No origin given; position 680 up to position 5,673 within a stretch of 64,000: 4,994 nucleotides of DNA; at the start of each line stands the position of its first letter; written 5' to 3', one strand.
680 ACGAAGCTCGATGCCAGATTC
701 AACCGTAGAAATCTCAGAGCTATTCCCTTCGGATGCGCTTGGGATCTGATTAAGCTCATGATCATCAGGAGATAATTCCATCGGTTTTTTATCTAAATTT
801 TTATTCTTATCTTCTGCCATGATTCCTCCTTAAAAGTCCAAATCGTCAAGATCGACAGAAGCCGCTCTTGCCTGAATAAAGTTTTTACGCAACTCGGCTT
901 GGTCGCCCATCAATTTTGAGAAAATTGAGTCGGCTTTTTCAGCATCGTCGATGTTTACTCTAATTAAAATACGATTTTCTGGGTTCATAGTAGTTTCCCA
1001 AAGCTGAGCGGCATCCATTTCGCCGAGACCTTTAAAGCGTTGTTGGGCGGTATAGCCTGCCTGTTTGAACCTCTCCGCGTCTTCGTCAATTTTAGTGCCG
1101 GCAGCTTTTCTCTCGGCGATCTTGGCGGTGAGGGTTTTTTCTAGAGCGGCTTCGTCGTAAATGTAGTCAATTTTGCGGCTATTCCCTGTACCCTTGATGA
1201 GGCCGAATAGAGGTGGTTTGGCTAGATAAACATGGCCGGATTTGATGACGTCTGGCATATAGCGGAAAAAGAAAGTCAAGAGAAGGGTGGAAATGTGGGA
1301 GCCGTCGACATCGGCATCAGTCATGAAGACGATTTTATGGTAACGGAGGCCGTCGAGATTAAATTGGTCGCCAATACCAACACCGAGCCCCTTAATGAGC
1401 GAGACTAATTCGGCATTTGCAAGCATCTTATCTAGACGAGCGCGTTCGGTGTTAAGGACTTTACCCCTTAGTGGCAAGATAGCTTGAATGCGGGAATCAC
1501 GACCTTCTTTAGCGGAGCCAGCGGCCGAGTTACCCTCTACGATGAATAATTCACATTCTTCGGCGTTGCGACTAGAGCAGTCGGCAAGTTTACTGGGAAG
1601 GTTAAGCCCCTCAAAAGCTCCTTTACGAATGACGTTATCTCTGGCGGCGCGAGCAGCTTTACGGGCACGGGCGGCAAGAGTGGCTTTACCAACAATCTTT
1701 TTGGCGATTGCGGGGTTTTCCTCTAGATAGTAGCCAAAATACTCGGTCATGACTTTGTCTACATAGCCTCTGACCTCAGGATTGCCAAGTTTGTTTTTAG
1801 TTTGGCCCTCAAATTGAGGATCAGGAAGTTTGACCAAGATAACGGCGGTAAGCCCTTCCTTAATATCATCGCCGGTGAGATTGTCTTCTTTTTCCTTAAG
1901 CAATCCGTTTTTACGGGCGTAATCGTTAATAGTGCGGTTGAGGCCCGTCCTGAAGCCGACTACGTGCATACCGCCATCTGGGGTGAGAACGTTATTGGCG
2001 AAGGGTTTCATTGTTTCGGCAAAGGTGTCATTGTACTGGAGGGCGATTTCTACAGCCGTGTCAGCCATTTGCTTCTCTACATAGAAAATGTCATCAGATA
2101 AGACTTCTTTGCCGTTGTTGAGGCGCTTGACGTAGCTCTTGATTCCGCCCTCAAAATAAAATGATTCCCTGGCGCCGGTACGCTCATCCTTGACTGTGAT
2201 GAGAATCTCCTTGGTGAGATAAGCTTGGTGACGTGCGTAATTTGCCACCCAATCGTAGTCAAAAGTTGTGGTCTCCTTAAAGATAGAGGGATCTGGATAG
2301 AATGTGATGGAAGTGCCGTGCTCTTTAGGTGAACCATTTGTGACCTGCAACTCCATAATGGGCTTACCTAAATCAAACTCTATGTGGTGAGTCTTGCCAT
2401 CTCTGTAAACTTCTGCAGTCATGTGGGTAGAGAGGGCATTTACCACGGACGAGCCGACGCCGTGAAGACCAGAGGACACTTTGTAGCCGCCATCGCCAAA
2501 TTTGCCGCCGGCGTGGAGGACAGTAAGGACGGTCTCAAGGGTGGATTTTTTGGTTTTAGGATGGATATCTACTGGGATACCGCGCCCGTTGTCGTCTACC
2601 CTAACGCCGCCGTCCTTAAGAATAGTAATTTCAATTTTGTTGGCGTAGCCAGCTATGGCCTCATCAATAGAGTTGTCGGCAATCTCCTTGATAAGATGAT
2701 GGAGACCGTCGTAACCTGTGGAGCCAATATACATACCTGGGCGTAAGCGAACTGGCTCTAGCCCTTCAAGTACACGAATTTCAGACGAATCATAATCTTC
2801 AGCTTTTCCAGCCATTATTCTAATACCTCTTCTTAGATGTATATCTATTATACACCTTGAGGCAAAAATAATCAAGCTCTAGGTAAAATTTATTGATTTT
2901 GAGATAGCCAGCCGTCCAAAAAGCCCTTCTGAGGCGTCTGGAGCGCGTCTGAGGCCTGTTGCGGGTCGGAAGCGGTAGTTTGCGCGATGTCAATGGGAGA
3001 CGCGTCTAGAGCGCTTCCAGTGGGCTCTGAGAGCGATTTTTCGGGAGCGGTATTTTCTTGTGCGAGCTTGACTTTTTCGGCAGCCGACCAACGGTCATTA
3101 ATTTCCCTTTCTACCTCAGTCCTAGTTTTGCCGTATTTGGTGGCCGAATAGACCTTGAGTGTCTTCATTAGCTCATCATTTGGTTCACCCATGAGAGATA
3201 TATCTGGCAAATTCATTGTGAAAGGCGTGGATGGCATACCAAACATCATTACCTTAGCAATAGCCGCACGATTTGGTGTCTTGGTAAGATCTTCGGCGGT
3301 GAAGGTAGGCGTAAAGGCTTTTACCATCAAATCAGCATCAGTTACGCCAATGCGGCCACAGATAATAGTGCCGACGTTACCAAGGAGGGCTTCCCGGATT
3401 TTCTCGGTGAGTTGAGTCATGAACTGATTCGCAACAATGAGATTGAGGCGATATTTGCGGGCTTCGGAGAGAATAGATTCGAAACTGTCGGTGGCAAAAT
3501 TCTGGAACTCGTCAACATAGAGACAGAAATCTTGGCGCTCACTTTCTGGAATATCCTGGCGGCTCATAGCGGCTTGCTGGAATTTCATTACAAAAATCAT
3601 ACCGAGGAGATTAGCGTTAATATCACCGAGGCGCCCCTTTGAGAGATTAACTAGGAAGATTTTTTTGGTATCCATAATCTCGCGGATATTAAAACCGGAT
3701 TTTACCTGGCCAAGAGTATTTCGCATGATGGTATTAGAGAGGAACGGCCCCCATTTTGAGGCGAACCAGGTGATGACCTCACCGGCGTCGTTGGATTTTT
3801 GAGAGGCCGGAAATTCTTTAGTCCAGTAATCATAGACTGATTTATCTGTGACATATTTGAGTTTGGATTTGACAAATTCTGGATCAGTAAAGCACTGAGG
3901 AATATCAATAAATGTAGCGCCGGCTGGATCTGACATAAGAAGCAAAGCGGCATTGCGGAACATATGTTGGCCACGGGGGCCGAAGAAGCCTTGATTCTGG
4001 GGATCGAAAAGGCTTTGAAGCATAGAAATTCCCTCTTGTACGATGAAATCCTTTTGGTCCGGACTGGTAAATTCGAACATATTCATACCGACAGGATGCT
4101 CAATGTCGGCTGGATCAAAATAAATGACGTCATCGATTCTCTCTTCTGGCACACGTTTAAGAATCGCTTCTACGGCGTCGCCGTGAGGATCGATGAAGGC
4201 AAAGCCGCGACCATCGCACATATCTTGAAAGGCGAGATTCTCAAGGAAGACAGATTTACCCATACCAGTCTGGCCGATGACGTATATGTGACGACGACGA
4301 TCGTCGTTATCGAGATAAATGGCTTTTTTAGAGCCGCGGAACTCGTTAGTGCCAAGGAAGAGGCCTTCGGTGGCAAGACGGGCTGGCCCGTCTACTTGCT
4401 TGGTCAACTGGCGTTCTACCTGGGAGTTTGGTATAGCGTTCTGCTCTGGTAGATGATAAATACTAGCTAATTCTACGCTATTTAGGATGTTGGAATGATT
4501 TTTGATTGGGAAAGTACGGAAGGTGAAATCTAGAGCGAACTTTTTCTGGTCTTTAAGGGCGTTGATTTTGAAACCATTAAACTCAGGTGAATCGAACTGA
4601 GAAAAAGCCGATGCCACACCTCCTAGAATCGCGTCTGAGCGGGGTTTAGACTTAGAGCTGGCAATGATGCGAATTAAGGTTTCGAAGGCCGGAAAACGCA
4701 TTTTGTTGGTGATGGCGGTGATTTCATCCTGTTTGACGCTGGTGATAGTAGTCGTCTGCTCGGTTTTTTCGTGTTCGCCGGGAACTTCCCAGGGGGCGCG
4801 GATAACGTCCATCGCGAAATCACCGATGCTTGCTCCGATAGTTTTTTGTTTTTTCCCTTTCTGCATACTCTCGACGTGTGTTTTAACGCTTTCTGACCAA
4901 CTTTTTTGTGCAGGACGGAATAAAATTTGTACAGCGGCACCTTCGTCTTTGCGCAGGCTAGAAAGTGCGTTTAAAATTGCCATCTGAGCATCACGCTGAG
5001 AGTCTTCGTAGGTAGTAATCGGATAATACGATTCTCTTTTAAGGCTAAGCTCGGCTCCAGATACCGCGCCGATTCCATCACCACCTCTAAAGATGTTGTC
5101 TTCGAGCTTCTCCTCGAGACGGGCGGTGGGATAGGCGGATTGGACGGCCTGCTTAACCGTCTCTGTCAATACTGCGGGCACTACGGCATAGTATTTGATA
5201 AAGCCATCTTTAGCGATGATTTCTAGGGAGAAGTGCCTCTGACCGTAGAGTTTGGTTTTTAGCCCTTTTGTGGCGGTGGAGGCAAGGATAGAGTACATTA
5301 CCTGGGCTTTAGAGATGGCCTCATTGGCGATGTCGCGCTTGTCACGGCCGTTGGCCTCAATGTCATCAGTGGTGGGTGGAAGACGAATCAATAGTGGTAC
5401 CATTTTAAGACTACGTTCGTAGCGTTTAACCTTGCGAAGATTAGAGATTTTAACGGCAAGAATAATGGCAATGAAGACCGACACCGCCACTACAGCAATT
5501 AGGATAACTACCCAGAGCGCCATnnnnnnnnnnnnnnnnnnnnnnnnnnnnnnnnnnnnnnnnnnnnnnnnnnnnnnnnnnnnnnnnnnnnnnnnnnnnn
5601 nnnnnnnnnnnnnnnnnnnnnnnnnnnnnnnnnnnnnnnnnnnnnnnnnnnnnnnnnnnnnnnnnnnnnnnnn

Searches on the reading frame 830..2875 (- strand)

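Call 51: search_protein_families(library=pfam, proteins=[window:830-2875:-], max_evalue=0.00001)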
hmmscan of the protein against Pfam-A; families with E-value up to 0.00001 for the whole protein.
window:830-2875:- (681 aa): 4 families
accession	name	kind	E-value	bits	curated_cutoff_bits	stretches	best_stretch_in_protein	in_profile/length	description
PF00204.31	DNA_gyraseB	-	9.6e-59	198.2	27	1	244-413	1-172/173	DNA gyrase B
PF00986.26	DNA_gyraseB_C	-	7.9e-28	96.9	29.8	1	612-668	7-63/63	DNA gyrase B subunit, carboxyl terminus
PF01751.28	Toprim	-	3.6e-16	59.6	23.1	1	442-552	1-94/96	Toprim domain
PF02518.31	HATPase_c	-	1.5e-15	58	26.4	1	56-195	4-108/111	Histidine kinase-, DNA gyrase B-, and HSP90-like ATPase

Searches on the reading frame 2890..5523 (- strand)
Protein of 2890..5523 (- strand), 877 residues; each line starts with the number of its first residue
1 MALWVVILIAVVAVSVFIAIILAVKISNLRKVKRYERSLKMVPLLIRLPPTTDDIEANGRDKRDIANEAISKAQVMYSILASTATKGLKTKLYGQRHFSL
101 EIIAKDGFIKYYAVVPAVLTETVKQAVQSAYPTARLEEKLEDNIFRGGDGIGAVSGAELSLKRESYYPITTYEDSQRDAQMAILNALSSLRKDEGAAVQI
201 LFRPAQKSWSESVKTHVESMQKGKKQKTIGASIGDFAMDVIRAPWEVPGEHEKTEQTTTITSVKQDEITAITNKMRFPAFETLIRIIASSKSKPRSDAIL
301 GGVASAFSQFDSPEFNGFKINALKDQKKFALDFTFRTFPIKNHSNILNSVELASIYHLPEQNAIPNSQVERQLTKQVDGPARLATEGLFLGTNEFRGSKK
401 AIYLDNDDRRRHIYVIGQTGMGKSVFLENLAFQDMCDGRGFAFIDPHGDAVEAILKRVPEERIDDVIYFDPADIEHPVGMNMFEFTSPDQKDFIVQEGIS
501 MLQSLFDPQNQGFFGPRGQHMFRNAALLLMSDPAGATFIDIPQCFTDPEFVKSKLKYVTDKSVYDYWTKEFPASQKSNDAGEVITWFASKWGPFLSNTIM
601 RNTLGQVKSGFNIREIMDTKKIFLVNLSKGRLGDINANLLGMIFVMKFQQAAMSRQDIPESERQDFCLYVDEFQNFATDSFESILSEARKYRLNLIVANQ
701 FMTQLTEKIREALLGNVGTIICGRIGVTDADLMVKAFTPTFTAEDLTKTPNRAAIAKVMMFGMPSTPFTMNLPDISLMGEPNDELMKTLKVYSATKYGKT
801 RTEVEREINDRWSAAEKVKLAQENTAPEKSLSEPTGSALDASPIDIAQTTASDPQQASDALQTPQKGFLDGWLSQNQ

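Call 51: search_protein_families(library=pfam, proteins=[window:2890-5523:-], max_evalue=0.00001)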
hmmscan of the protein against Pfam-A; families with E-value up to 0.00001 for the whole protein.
window:2890-5523:- (877 aa): 0 families

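Call 64: search_protein_families(library=ncbifam, proteins=[window:2890-5523:-], max_evalue=0.01)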
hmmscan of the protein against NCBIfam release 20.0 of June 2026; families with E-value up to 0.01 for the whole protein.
window:2890-5523:- (877 aa): 6 families
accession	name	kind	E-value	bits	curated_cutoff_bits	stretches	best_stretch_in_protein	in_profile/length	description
TIGR03743.1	SXT_TraD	subfamily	9.3e-11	40.9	366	2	399-450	164-215/636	conjugative transfer system coupling protein TraD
NF041447.1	TrbC_conju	equivalog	2e-08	33.2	800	1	387-447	106-166/685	F-type conjugative transfer protein TrbC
NF045973.1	conju_CD1115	equivalog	2.2e-07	30.1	250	1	636-722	262-354/442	VirD4-like conjugal transfer protein, CD1115 family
TIGR03754.1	conj_TOL_TraD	equivalog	4.6e-06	25.4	647.55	1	399-458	169-226/643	type IV conjugative transfer system coupling protein TraD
NF053655.1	CedD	equivalog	0.00029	19.6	600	0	607-708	367-466/527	DNA-translocating ATPase CedD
NF033849.1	ser_rich_anae_1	subfamily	0.0026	15.1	650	0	596-731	950-1097/1163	serine-rich protein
